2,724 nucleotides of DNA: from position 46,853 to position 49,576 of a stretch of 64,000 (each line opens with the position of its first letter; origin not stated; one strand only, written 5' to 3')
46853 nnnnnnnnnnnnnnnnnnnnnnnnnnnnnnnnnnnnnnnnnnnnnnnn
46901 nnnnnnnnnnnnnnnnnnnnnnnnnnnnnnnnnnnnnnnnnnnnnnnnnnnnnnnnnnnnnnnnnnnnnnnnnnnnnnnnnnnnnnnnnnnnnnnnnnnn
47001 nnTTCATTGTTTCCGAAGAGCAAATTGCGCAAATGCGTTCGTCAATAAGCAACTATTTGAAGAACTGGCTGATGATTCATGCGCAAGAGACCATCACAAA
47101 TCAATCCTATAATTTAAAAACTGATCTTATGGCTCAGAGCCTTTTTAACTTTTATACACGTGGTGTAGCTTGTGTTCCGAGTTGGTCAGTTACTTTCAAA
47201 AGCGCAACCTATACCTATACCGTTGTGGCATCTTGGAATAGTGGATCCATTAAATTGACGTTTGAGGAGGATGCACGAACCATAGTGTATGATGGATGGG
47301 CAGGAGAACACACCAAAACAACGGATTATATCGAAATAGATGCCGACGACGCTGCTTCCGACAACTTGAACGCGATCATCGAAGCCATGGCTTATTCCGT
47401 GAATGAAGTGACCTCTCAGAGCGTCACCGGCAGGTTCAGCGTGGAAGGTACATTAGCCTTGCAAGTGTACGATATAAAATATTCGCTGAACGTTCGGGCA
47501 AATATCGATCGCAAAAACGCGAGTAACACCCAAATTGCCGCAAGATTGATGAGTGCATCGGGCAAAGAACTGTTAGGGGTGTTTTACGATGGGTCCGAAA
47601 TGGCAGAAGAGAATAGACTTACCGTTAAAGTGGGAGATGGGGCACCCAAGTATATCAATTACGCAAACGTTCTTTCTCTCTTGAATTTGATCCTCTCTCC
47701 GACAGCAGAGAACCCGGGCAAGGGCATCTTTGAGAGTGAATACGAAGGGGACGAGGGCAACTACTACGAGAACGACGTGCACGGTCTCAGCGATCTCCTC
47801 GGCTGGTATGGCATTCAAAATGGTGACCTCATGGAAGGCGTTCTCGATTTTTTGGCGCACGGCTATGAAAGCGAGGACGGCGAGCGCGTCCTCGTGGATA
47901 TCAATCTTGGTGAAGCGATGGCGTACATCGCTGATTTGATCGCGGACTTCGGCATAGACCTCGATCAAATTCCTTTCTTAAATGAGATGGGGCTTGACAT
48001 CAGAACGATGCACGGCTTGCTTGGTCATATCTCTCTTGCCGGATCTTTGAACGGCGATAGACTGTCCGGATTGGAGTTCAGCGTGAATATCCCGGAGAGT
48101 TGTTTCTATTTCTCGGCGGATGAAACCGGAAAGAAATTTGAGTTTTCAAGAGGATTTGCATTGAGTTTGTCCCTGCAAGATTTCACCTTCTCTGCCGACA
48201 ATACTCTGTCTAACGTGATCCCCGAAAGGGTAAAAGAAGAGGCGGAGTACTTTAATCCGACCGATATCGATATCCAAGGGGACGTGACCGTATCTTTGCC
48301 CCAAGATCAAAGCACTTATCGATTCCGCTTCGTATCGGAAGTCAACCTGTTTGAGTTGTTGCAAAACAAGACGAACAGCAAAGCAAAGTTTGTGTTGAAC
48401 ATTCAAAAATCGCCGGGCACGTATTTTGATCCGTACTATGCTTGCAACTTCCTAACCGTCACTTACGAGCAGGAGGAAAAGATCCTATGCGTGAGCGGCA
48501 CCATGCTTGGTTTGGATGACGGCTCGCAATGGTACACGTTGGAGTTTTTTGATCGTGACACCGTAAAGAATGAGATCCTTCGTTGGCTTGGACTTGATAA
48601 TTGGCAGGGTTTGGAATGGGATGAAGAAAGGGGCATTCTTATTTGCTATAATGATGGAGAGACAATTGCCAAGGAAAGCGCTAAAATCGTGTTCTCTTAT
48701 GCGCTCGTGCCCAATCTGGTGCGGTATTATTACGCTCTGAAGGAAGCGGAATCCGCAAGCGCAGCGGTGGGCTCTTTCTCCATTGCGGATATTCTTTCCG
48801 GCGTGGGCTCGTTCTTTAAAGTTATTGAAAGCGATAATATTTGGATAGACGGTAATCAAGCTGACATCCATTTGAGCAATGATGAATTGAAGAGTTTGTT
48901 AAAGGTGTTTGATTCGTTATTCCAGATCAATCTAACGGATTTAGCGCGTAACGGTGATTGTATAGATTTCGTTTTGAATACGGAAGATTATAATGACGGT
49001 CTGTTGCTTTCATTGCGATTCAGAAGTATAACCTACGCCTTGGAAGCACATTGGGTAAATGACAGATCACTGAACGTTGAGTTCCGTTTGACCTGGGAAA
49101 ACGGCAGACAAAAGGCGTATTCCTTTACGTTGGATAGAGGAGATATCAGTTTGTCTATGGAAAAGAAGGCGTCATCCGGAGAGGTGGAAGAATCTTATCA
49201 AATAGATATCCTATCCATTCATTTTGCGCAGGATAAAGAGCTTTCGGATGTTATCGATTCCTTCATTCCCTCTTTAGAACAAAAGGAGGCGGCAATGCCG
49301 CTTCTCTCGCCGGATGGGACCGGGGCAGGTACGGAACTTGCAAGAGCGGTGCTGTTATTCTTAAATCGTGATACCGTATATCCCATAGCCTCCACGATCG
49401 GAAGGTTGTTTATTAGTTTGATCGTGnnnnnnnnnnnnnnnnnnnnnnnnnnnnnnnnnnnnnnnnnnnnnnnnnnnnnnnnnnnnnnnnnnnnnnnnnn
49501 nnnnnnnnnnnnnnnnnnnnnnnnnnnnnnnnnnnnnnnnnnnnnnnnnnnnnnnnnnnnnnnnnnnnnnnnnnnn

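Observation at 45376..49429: XRE repressor with a promoter-embedded palindromic operator controlling a 1247-aa mosaic surface lipoprotein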

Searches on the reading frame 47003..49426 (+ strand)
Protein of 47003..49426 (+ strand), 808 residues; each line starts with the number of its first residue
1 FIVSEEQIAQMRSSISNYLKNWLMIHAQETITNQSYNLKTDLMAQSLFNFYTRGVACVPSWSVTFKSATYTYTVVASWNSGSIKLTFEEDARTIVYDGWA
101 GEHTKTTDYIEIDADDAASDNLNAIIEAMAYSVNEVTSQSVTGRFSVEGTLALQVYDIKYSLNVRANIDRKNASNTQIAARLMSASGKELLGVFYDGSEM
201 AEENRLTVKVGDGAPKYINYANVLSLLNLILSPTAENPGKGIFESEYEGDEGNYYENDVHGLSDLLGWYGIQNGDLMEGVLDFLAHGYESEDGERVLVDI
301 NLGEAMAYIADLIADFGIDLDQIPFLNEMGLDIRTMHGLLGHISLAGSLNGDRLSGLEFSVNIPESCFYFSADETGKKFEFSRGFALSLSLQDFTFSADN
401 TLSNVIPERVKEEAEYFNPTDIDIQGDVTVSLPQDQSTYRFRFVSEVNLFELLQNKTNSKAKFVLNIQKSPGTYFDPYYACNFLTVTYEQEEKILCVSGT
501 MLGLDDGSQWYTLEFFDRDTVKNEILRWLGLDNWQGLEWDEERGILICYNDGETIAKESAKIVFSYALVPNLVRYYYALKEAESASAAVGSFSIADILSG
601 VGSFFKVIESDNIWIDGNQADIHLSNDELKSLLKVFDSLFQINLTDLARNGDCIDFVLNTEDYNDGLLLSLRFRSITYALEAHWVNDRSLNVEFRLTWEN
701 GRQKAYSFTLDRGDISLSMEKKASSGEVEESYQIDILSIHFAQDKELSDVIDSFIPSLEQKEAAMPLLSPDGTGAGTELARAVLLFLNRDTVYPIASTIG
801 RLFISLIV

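Call 7: find_homologous_proteins(query=window:47003-49426:+)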
Query window:47003-49426:+ (808 aa): 11 proteins with E <= 0.001 among 8000 candidates.
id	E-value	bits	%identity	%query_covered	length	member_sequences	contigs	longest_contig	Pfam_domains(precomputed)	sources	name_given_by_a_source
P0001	0.0e+0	1806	100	100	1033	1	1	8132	PF13306.13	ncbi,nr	ncbi:MAG TPA: hypothetical protein DIC18_01780, partial [Clostridiales bacterium]|nr:hypothetical pr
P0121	0.0e+0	1433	81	100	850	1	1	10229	-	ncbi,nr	ncbi:MAG TPA: hypothetical protein DHV31_02685 [Clostridiales bacterium]|nr:hypothetical protein [Cl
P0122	5.7e-136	473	34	100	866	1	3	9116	-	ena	-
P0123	2.9e-134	468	36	100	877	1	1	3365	-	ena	-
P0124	3.6e-133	464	35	100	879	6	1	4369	-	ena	-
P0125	4.9e-130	454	46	64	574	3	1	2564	-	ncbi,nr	ncbi:MAG TPA: hypothetical protein DIC18_00065, partial [Clostridiales bacterium]|nr:hypothetical pr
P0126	2.3e-101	359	31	100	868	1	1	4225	-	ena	-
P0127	4.6e-100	354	32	100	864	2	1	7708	-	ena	-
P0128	2.7e-91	325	30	98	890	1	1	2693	-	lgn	-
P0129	1.6e-89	320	30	100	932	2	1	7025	-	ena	-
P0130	7.0e-87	311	29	100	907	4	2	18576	-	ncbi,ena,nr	ncbi:MAG: hypothetical protein J5765_01190 [Clostridia bacterium]|nr:hypothetical protein [Clostridi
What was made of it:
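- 47003..49429 (+): 808-aa C-terminal domain of an orphan lipoprotein family, usually found as stand-alone 850-930-aa lipoproteins. 11 proteins in 5.8 billion clusters (call 7).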

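Call 12: find_encoding_contigs(protein=P0121, flank=6000, max_places=4)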
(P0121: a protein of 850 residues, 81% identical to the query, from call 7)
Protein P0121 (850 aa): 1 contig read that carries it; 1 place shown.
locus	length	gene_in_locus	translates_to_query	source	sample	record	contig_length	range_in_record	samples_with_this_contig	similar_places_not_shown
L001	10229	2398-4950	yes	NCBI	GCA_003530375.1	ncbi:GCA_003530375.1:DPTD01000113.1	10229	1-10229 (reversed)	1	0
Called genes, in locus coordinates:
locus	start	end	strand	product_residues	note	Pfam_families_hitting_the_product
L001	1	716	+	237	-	PF00152:tRNA-synt_2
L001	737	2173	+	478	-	PF00749:tRNA-synt_1c, PF19269:Anticodon_2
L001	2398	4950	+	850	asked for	-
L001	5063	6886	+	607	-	PF01541:GIY-YIG, PF27096:UvrC_M, PF02151:UVR (weak), PF22920:UvrC_RNaseH, PF08459:UvrC_RNaseH_dom, PF12826:HHH_2, PF14520:HHH_5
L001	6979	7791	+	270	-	PF00702:Hydrolase, PF08282:Hydrolase_3, PF12710:HAD (faint), PF05116:S6PP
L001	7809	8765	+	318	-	PF02603:Hpr_kinase_N, PF27840:ScmC (faint), PF07475:Hpr_kinase_C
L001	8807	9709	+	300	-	PF01565:FAD_binding_4, PF02873:MurB_C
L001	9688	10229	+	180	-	PF10298:WhiA_N (weak)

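Call 14: find_encoding_contigs(protein=P0125, flank=6000, max_places=4)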
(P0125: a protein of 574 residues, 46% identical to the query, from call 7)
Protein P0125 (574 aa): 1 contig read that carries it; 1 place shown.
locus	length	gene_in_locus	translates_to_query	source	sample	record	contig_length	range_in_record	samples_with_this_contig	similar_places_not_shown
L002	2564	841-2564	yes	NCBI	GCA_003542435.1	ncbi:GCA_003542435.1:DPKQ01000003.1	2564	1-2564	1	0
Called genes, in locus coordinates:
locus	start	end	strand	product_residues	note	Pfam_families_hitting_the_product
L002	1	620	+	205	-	PF19269:Anticodon_2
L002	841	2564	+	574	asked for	?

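Call 17: find_encoding_contigs(protein=P0130, flank=8000, max_places=3)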
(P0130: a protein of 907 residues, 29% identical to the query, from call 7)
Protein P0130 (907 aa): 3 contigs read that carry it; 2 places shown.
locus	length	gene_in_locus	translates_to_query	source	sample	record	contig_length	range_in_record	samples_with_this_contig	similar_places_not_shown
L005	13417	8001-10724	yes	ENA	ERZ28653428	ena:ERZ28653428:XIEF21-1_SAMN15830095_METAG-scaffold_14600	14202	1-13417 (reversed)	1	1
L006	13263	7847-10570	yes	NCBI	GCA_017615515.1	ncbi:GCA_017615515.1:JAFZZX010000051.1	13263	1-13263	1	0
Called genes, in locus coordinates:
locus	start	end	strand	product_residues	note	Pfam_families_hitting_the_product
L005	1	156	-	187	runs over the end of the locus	PF01520:Amidase_3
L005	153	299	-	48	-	-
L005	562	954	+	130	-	PF00636:Ribonuclease_3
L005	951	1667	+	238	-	PF08032:SpoU_sub_bind, PF00588:SpoU_methylase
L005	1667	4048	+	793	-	PF00122:E1-E2_ATPase, PF00702:Hydrolase, PF08282:Hydrolase_3 (faint)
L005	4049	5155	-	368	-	PF25198:Spore_GerAC_N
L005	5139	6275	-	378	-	-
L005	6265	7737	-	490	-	PF03323:GerA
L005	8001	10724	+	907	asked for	-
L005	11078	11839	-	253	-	-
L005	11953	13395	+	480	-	-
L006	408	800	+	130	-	PF00636:Ribonuclease_3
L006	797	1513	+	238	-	PF08032:SpoU_sub_bind, PF00588:SpoU_methylase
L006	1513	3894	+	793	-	PF00122:E1-E2_ATPase, PF00702:Hydrolase, PF08282:Hydrolase_3 (faint)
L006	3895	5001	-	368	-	PF25198:Spore_GerAC_N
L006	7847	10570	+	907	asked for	-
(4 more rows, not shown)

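Call 18: find_encoding_contigs(protein=P0122, flank=8000, max_places=3)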
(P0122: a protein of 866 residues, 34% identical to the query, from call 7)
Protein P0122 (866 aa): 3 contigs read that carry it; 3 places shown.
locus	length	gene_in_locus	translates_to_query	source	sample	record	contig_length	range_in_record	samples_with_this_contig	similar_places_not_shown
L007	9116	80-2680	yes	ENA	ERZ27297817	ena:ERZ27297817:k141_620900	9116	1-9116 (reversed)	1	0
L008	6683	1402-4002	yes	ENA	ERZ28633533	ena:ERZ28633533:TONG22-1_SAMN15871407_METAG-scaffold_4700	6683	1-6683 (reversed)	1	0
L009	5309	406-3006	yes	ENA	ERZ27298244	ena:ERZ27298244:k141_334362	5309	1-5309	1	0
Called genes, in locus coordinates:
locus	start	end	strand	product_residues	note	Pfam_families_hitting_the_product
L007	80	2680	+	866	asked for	-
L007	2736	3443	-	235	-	-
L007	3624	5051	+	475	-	-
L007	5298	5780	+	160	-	-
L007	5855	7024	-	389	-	PF04294:VanW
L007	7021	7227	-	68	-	PF14373:Imm_superinfect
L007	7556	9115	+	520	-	?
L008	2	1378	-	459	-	?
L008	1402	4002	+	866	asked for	-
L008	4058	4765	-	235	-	-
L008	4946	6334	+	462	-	-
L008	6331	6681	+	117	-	?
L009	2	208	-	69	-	?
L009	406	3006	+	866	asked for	-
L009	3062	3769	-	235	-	-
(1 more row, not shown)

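Call 23: search_protein_representatives(protein=window:47003-49426:+)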
Query: 808 residues. Proteins with E-value up to 0.001 (for the whole library): 39; up to 1e-10: 33; up to 1e-30: 28. The best 39 are listed.
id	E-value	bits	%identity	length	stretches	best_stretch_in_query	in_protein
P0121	0.0e+00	1432.7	82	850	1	3-808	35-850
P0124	1.1e-133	463.9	36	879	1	3-807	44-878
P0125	1.6e-130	453.5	48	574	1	3-518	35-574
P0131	2.8e-109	383.2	35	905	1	4-804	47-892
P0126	7.3e-102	358.7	33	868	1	2-805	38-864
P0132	3.9e-101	356.3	32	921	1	7-805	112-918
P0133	1.4e-100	354.4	34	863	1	3-807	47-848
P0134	3.0e-100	353.4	37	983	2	3-578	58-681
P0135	1.1e-98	348.2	33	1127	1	3-807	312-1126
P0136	4.4e-97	342.9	33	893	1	3-804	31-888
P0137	1.3e-77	278.5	33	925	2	2-644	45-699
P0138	2.1e-74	267.9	33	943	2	2-537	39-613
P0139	3.4e-70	254.0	37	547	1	4-472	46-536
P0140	9.5e-69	249.2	29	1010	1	6-798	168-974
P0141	9.5e-66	239.3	32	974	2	3-548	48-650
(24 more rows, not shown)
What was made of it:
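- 47003..49429 (+): 39 representatives in 1.84 billion (call 23).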

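Call 36: predict_structure(alignment_id=A1)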
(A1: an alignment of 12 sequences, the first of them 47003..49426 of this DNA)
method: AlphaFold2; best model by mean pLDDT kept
length: 808 residues; sequences in the alignment: 12
mean_pLDDT: 75.9   pTM: 0.57
mean pLDDT of the five models: 75.9, 73.8, 73.6, 71.3, 68.9
residues with pLDDT >= 90: 128; 70-90: 457; 50-70: 150; < 50: 73
segments of 3 or more residues with pLDDT < 50: 583-624, 638-643, 646-665
pLDDT, mean of each block of 10 residues (from residue 1): 65 81 74 82 75 69 90 85 83 80 87 88 89 81 86 85 91 90 89 92 90 88 78 77 83 83 83 77 88 89 75 59 55 68 89 84 81 69 84 77 88 85 84 78 87 80 92 87 92 90 85 84 87 79 67 75 83 75 41 36 42 40 48 49 47 42 47 57 59 69 68 69 78 72 72 90 90 88 78 62 64
secondary structure, 60 per line:
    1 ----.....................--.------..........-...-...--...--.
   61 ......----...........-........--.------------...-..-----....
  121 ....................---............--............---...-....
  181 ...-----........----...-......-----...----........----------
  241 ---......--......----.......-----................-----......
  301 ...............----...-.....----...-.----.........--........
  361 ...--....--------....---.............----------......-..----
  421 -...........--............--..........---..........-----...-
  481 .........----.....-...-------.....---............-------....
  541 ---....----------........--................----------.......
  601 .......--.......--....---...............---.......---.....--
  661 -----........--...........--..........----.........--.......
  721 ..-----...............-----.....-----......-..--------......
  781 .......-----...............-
elements in order (helices of 4 or more, strands of 3 or more residues): H5-25 H35-44 E50-52 E55-57 E60-66 E71-78 E83-90 H117-140 E144-155 E158-169 E177-183 E189-196 E205-210 E216-218 H223-230 E244-249 E252-257 H262-268 H274-284 E285-289 E295-301 H302-315 H324-328 E342-350 E353-363 E366-369 E378-381 E385-397 H408-413 E422-432 E435-446 H449-458 E462-471 E481-489 E494-498 E510-514 H518-529 E537-540 E544-547 H558-565 H568-583 H594-607 E613-616 E619-622 H626-640 H644-650 E654-658 E666-673 E676-686 E689-698 E703-711 E714-722 E728-742 H748-752 H758-763 H775-787 H793-807

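Call 43: fold_search(model_id=the predicted structure, library=pdb)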
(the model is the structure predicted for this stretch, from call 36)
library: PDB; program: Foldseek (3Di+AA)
matches with E <= 10: 1000; with E <= 0.001: 4
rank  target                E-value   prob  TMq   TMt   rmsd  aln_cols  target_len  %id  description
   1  8h1s_A                2.3e-04  0.13  0.06  0.06  35.9       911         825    8  Crystal structure of apo-LptDE complex (released 2023-10-11)
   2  5ldt_A                4.2e-04  0.44  0.07  0.12  33.2       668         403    7  Crystal Structures of MOMP from Campylobacter jejuni (released 2016-10-26)
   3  9fz5_A                6.4e-04  0.14  0.06  0.07  36.6       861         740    7  Cryo-EM structure of LptDE-YedD complex from Escherichia Coli (released 2025-04-09)
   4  9i92_A                8.1e-04  0.16  0.07  0.09  36.0       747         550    7  Cryo-EM structure of Shigella flexneri LptDE bound by a Bicyclic peptide molecule (Compound 1) (released 2025-10-15)
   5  8h1r_A                1.0e-03  0.18  0.07  0.08  35.8       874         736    7  Crystal structure of LptDE-YifL complex (released 2023-10-25)
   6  5iv9_A                1.1e-03  0.16  0.07  0.07  38.1       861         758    7  The LPS Transporter LptDE from Klebsiella pneumoniae, full-length (released 2016-05-18)
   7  9rpr_A                1.1e-03  0.16  0.07  0.07  36.4       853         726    8  Cryo-EM structure of LptDEM complex containing Shigella flexneri LptE and endogenous E. coli LptD and LptM (released 2025-12-10)
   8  5yvf_C                1.4e-03  0.57  0.08  0.15  31.4       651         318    7  Crystal structure of BFA1 (released 2018-08-08)
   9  5yvf_D                1.4e-03  0.44  0.08  0.14  31.4       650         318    8  Crystal structure of BFA1 (released 2018-08-08)
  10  9i98_A                1.9e-03  0.14  0.06  0.09  36.0       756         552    7  Cryo-EM structure of Shigella flexneri LptDE bound by a Bicyclic peptide molecule (Compound 13) (released 2025-10-15)
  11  8h1r_D                1.9e-03  0.10  0.06  0.06  35.2       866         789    8  Crystal structure of LptDE-YifL complex (released 2023-10-25)
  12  4n4r_C                2.1e-03  0.14  0.06  0.09  35.1       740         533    7  Structure basis of lipopolysaccharide biogenesis (released 2014-06-25)
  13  9ia5_A                2.1e-03  0.14  0.07  0.08  38.9       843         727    6  LpDEM from Escherichia coli (released 2025-12-10)
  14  5iv8_A                2.3e-03  0.13  0.06  0.08  36.4       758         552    8  The LPS Transporter LptDE from Klebsiella pneumoniae, core complex (released 2016-05-18)
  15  9q8n_A                2.7e-03  0.11  0.06  0.08  36.0       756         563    7  Cryo-EM structure of Shigella flexneri LptDE bound by a Bicyclic peptide molecule (Compound 16) (released 2025-10-15)
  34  7fik_e                1.2e-02  0.09  0.06  0.05  31.9       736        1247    8  The cryo-EM structure of the CR subunit from X. laevis NPC (released 2022-11-09)
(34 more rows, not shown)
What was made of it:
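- On Any described family for residues 440-1247: PDB Foldseek TM-scores are 0.11 or less (call 43).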

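Call 46: search_solved_structures(query=A1, max_evalue=1)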
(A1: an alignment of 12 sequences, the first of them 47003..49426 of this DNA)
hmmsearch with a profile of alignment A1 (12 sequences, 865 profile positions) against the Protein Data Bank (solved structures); distinct sequences matched with E-value up to 1: 0.

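Call 53: fold_search(model_id=the predicted structure, library=viral)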
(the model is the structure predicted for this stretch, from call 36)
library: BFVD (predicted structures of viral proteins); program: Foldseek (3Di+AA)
matches with E <= 10: 895; with E <= 0.001: 2
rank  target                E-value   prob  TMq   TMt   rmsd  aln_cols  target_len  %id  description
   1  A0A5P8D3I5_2          3.8e-05  0.25  0.06  0.05  37.7       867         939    9  (no name in the UniProt tables at hand)
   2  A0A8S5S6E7            2.7e-04  0.14  0.05  0.06  33.0       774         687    9  Uncharacterized protein [Siphoviridae sp. ctqwY3]
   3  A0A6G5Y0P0            3.6e-03  0.09  0.06  0.06  38.6       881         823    7  (no name in the UniProt tables at hand)
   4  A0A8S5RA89            4.4e-03  0.15  0.08  0.10  36.8       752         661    8  Uncharacterized protein [Siphoviridae sp. ctvxh7]
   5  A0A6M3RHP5            4.6e-03  0.23  0.08  0.09  23.1       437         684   12  CPm [Malus domestica virus A]
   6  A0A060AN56            6.4e-03  0.09  0.06  0.07  45.3       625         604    8  Tail assembly protein [Enterococcus phage IME-EFm1]
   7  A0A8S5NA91            9.7e-03  0.21  0.08  0.10  31.0       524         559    8  Uncharacterized protein [Myoviridae sp. ctx322]
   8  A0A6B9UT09            1.4e-02  0.47  0.07  0.18  20.1       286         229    9  (no name in the UniProt tables at hand)
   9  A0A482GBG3            2.4e-02  0.08  0.07  0.05  51.3       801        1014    7  (no name in the UniProt tables at hand)
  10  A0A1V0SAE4            2.7e-02  0.06  0.06  0.06  31.4       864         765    9  Bulb-type lectin domain-containing protein [Catovirus CTV1]
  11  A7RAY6                3.1e-02  0.05  0.06  0.05  35.2       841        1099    7  (no name in the UniProt tables at hand)
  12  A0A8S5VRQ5            3.3e-02  0.07  0.07  0.06  43.7       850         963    9  (no name in the UniProt tables at hand)
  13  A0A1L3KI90            3.4e-02  0.11  0.07  0.11  29.9       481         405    9  Maturation protein [Beihai levi-like virus 13]
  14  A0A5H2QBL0            3.4e-02  0.04  0.06  0.05  34.6       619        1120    9  (no name in the UniProt tables at hand)
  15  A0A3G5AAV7            4.5e-02  0.69  0.08  0.18  23.3       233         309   12  MYND-type domain-containing protein [Hyperionvirus sp.]
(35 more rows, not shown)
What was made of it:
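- On Phage tail fibre / receptor-binding proteins: The C-terminal model gives BFVD TM-scores of 0.09 or less (call 53).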

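Call 57: search_protein_families(library=pfam, proteins=[L007:2736-3443:-, L007:3624-5051:+, window:47003-49426:+], max_evalue=1)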
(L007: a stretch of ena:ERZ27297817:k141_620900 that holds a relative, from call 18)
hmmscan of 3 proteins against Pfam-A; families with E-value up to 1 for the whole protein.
L007:2736-3443:- (235 aa): 0 families

L007:3624-5051:+ (475 aa): 0 families

window:47003-49426:+ (808 aa): 1 family
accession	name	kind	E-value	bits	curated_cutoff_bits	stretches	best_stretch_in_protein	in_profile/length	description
PF12733.13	Cadherin-like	-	0.059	14.3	24.2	0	62-107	5-55/89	Cadherin-like beta sandwich domain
